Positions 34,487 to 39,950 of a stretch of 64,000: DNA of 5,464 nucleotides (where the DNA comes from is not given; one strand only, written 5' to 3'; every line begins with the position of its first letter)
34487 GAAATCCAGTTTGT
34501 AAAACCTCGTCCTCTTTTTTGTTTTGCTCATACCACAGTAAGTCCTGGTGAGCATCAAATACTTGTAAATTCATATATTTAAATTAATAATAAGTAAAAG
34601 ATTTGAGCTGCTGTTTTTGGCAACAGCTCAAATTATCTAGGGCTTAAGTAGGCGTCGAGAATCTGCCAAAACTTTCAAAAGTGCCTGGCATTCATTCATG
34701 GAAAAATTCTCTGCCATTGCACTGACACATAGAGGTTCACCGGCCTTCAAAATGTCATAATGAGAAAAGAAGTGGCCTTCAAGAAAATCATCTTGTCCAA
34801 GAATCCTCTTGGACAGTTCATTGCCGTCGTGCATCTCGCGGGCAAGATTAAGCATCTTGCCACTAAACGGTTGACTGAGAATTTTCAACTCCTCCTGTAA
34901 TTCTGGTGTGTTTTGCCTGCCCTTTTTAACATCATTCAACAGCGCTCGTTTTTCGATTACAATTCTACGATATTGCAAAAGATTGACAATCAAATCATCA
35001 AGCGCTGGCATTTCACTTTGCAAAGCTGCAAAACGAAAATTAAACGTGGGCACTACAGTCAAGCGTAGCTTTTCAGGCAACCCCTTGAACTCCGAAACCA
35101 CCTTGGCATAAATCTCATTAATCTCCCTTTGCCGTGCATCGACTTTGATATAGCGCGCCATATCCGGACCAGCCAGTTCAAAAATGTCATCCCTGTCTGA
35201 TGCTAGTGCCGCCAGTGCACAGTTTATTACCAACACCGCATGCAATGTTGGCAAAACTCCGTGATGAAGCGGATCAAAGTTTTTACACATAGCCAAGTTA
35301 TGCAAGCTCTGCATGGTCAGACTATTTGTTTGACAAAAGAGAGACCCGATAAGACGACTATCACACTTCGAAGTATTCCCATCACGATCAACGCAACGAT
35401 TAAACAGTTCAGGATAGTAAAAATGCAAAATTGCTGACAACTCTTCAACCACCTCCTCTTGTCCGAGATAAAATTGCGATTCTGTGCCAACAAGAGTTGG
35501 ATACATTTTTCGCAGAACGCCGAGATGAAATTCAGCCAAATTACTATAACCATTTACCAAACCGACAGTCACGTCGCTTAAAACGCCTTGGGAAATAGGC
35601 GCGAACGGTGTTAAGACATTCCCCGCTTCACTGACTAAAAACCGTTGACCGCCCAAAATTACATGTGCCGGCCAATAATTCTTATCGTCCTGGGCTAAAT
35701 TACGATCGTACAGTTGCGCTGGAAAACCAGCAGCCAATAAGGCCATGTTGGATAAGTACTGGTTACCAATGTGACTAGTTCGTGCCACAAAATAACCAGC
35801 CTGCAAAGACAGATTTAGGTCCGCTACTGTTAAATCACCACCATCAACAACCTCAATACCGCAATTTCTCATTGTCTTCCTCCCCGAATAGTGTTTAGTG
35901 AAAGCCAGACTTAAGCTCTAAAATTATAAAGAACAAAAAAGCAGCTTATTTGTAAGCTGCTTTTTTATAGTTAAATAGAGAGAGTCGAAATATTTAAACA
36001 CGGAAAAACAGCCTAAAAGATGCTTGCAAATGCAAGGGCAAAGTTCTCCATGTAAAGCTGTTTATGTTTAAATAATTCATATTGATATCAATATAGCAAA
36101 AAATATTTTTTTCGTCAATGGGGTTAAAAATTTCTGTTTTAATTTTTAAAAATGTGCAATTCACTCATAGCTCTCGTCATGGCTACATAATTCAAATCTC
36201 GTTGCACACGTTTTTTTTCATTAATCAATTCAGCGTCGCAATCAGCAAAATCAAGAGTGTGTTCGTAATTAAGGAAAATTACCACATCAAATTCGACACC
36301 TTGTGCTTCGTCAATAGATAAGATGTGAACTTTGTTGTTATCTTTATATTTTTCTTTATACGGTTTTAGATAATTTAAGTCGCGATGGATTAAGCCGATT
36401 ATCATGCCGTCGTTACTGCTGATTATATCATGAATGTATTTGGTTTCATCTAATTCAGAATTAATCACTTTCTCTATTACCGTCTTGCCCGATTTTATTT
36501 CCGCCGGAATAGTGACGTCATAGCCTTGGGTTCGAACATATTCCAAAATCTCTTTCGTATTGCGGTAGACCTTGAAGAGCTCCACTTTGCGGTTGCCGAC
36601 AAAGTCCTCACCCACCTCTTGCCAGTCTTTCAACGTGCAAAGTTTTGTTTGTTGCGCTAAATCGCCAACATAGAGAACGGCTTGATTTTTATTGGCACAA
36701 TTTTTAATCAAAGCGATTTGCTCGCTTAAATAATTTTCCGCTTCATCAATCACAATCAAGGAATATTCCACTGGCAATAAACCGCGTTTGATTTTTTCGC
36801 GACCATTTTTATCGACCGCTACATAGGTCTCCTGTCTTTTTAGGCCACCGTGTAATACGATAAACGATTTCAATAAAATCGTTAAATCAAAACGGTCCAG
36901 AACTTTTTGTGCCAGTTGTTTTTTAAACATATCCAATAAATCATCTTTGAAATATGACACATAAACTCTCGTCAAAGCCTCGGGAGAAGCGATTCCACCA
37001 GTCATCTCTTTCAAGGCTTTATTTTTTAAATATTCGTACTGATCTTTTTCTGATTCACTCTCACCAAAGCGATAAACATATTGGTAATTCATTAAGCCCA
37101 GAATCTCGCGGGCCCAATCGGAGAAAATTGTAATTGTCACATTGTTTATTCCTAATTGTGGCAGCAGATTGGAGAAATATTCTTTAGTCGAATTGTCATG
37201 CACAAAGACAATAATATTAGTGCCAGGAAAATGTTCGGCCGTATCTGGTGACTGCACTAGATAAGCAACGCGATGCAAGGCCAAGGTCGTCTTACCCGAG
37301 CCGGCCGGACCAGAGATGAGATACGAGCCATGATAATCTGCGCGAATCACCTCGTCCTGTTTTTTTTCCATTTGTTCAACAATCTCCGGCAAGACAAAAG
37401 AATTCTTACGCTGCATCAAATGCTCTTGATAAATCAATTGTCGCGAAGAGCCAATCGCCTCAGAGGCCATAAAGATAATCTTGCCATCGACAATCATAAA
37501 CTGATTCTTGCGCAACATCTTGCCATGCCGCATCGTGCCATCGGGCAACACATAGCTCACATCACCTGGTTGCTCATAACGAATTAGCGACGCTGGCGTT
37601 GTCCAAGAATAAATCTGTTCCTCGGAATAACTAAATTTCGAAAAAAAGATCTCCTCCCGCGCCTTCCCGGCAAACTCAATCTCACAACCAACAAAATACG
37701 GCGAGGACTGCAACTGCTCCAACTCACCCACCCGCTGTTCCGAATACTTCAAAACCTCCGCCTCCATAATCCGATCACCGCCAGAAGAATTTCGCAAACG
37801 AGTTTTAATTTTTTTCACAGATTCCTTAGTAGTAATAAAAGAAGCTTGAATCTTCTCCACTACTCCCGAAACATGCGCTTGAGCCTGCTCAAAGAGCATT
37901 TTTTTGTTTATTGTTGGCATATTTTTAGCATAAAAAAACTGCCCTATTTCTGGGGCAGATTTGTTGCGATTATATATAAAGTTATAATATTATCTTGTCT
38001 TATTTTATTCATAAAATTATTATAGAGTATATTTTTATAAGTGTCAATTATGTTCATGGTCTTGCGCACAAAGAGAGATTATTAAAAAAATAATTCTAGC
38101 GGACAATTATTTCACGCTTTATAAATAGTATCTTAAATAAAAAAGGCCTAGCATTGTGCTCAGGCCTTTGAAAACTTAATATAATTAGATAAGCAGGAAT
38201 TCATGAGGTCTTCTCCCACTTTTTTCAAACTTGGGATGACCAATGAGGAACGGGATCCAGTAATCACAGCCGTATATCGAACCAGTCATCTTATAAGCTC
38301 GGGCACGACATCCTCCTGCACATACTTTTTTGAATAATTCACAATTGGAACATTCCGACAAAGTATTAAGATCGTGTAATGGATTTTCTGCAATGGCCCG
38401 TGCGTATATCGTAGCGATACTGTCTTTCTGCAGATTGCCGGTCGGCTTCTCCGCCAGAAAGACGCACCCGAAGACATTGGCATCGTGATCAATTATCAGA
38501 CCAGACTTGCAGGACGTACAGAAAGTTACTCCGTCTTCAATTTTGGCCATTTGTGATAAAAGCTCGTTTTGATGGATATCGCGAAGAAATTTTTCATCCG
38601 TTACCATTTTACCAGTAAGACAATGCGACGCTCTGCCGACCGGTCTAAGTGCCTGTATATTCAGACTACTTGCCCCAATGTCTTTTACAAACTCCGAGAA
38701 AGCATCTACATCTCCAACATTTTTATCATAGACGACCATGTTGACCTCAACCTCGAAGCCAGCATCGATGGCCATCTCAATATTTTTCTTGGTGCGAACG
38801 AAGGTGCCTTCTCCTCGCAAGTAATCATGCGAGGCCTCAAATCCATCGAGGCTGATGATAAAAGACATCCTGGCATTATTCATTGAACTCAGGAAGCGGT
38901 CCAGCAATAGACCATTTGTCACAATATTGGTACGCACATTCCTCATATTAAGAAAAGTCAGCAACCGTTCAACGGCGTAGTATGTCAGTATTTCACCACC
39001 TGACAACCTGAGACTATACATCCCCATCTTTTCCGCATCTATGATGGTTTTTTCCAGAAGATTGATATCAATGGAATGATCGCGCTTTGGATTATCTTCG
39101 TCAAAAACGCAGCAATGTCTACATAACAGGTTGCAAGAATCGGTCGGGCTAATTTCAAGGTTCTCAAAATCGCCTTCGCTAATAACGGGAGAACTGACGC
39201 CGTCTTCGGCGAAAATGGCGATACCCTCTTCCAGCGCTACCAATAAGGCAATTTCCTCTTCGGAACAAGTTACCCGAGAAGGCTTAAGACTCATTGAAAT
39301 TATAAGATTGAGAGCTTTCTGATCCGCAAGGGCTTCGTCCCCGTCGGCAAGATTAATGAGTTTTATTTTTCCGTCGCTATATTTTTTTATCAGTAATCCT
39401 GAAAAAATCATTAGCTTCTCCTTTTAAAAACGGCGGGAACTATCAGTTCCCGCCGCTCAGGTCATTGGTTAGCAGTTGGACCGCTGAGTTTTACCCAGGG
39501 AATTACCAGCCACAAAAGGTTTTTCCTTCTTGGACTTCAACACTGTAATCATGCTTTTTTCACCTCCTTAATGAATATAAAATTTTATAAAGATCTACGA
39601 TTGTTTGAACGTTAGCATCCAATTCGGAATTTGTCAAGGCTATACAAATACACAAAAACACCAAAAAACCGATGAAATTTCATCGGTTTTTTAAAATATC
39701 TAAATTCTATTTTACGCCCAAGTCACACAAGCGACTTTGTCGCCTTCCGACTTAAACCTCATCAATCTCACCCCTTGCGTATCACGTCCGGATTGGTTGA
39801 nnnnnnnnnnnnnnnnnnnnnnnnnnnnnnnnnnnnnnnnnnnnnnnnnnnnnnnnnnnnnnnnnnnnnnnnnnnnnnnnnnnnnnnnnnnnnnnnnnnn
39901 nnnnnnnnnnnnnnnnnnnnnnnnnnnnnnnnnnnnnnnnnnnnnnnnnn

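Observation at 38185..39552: Minimal two-gene radical-SAM/SPASM RiPP cassette with an unannotated 27-aa precursor ending in a lone C-terminal Cys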

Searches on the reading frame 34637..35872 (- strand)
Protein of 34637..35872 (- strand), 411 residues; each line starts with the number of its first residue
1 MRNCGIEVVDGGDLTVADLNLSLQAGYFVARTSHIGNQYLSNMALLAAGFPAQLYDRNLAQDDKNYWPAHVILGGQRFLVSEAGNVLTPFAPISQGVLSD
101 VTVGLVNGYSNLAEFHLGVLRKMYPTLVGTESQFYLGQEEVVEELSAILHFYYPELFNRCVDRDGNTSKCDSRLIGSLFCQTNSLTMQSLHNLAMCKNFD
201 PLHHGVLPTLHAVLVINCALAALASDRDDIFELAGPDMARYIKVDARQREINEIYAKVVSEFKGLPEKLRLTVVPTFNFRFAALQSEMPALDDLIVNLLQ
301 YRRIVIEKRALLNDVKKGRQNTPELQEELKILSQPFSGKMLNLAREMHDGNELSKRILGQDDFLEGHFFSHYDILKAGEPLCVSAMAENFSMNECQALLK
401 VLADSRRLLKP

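Call 6: search_protein_families(library=pfam, proteins=[window:34637-35872:-], max_evalue=0.1)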
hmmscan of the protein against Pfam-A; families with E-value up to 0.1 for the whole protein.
window:34637-35872:- (411 aa): 1 family
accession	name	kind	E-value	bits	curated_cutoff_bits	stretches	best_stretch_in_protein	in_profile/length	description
PF02671.26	PAH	-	0.026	14.7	21.3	0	311-332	9-30/45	Paired amphipathic helix repeat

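Call 7: search_protein_families(library=ncbifam, proteins=[window:34637-35872:-], max_evalue=0.1)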
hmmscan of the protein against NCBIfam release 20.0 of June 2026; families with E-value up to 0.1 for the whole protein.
window:34637-35872:- (411 aa): 0 families

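Call 80: search_protein_families(library=padloc, proteins=[window:34637-35872:-], max_evalue=0.001)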
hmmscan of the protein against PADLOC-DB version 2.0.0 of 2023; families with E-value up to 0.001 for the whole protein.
window:34637-35872:- (411 aa): 0 families

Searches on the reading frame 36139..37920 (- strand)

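Call 6: search_protein_families(library=pfam, proteins=[window:36139-37920:-], max_evalue=0.1)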
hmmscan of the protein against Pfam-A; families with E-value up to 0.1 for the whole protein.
window:36139-37920:- (593 aa): 26 families (the best 25 are shown)
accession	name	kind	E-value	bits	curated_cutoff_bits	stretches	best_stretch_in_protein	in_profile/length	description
PF01443.25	Viral_helicase1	-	1.7e-09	38.2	21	1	384-591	58-227/228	Viral superfamily 1 RNA helicase core domain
PF00580.27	UvrD-helicase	-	4.5e-09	36.8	23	1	184-423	1-250/271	UvrD/REP helicase N-terminal domain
PF13245.12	AAA_19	-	5e-09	36.9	25.1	1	194-424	8-129/134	AAA domain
PF13401.12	AAA_22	-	2.2e-06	28.5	27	1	196-262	4-64/130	AAA domain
PF25199.1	nSTAND_NTPase5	-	2.8e-06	27.7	34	1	181-223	25-66/145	Novel STAND NTPase 5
PF13604.12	AAA_30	-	3e-06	27.5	27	1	387-454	90-156/191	AAA domain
PF13361.12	UvrD_C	-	4.7e-06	26.7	25.6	1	522-590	278-345/350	UvrD-like helicase C-terminal domain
PF13087.12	AAA_12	-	4.7e-05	23.5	27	1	456-591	73-191/195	AAA domain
PF02562.22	PhoH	-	8.4e-05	22.6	27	0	183-218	4-40/205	PhoH-like protein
PF00265.24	TK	-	0.00014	22.2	20.6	0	487-551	35-97/176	Thymidine kinase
PF13538.12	UvrD_C_2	-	0.00015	22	27.4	1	531-590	2-51/52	UvrD-like helicase C-terminal domain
PF04851.21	ResIII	-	0.00031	21.1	22.5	1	185-250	20-70/164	Type III restriction enzyme, res subunit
PF20720.3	nSTAND3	-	0.0016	18.6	27.2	1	197-223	17-43/155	Novel STAND NTPase 3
PF00270.35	DEAD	-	0.0021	18.3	26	0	187-231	3-43/167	DEAD/DEAH box helicase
PF13555.12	AAA_29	-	0.0027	17.9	27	1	189-213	14-38/61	P-loop containing region of AAA domain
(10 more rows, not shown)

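Call 7: search_protein_families(library=ncbifam, proteins=[window:36139-37920:-], max_evalue=0.1)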
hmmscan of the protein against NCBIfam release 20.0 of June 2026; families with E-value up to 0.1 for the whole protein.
window:36139-37920:- (593 aa): 12 families
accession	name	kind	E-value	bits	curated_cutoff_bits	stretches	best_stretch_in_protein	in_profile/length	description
NF041464.1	HelD_BACSU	equivalog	1.5e-36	125.7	419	2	59-301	84-320/779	RNA polymerase recycling motor HelD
NF041254.1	motor_HelR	exception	3.6e-23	81.7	750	2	179-269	183-271/706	RNA polymerase recycling motor ATPase HelR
NF041258.1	motor_HelR_2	exception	8.2e-18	64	1100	2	177-268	164-253/713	RNA polymerase recycling motor ATPase HelR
NF041465.1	HelD_MYCSM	equivalog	9e-16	57.1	1051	2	177-266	169-256/719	RNA polymerase recycling motor HelD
TIGR01073.1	pcrA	equivalog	1e-13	50.6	911.2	3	527-590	545-607/725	DNA helicase PcrA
NF008743.0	PRK11773.1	equivalog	1.3e-13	50.2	965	3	179-229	5-54/720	DNA helicase II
TIGR01075.1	uvrD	equivalog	4.4e-12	45.1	1144.45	3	181-230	2-50/715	DNA helicase II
TIGR01074.1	rep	equivalog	1.9e-06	26.4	951.45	1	521-590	542-609/668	DNA helicase Rep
NF008276.0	PRK11054.1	equivalog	0.00032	19.3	543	1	184-280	197-289/684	DNA helicase IV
NF041000.1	ATPase_ComGA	equivalog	0.0026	16.8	300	1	180-219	111-149/267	competence type IV pilus ATPase ComGA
TIGR02640.1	gas_vesic_GvpN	equivalog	0.029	13.9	266.8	1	175-217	1-41/262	gas vesicle protein GvpN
TIGR00678.1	holB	equivalog_domain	0.048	13.3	180.6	1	189-226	6-43/188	DNA polymerase III subunit delta'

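Call 80: search_protein_families(library=padloc, proteins=[window:36139-37920:-], max_evalue=0.001)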
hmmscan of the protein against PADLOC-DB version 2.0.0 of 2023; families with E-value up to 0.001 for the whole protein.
window:36139-37920:- (593 aa): 19 families
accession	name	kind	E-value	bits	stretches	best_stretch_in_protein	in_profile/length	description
PDLC01087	C3a187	-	7.3e-16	56.1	1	180-291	193-292/559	NERD+UvrD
PDLC03802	RTasHel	-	1.9e-11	41.5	1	183-229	5-50/675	DRT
PDLC03813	RTasNERD-Hel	-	1.5e-10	38.8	0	182-265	208-285/519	DRT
PDLC00104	GajB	-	5.8e-09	33.2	0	524-591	497-562/574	UrvD helicase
PDLC00103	GajB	-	6.5e-09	33.2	1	491-589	482-573/612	UrvD helicase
PDLC00117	GajB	-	8.7e-09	32.4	1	481-591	462-573/604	UrvD helicase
PDLC00123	GajB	-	8.8e-09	32.5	1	421-588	325-503/540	UrvD helicase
PDLC00116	GajB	-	9.4e-09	32.5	1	374-500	149-281/557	UrvD helicase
PDLC04140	mad8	-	2.1e-07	28.8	1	200-406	30-214/314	mads_8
PDLC00129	GajB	-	2.5e-06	24.4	0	384-463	225-306/594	UrvD helicase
PDLC03002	Helicase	-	4.8e-06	23.1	0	179-260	186-261/707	-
PDLC00107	GajB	-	5.9e-06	23.2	0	184-224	16-55/587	UrvD helicase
PDLC00148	GajB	-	6.7e-06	23.3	0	384-585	148-346/369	UrvD helicase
PDLC00121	GajB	-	7.6e-06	22.7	0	386-497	203-321/565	UrvD helicase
PDLC00144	GajB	-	6.9e-05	19.6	0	495-588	433-516/559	UrvD helicase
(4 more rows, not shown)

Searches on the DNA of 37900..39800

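Call 79: search_rna_families(source=window, start=37900, end=39800, threshold=evalue, max_evalue=1)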
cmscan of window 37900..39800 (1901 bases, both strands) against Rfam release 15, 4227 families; matches with E-value up to 1: 5.
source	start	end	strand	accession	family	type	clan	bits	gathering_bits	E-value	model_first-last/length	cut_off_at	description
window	39662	39692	-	RF03535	TEG147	Cis-reg;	-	27.2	56.1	0.013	1-60/60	no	Staphylococcus aureus small RNA TEG147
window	39635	39753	-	RF03530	bglG-cis-reg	Cis-reg;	-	21.2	80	0.75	1-137/137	no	cis-regulatory element of the bglG/LicT operon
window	38132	38227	-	RF00558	L20_leader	Cis-reg; leader;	-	19.9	58.7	0.73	1-127/127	no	Ribosomal protein L20 leader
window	39289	39425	-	RF01471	rliB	Gene; sRNA;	-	19.2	40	0.46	1-360/360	no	Listeria sRNA rliB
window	39595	39694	+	RF02377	SurA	Gene; sRNA;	-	15.6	100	0.25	1-279/279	no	SurA sRNA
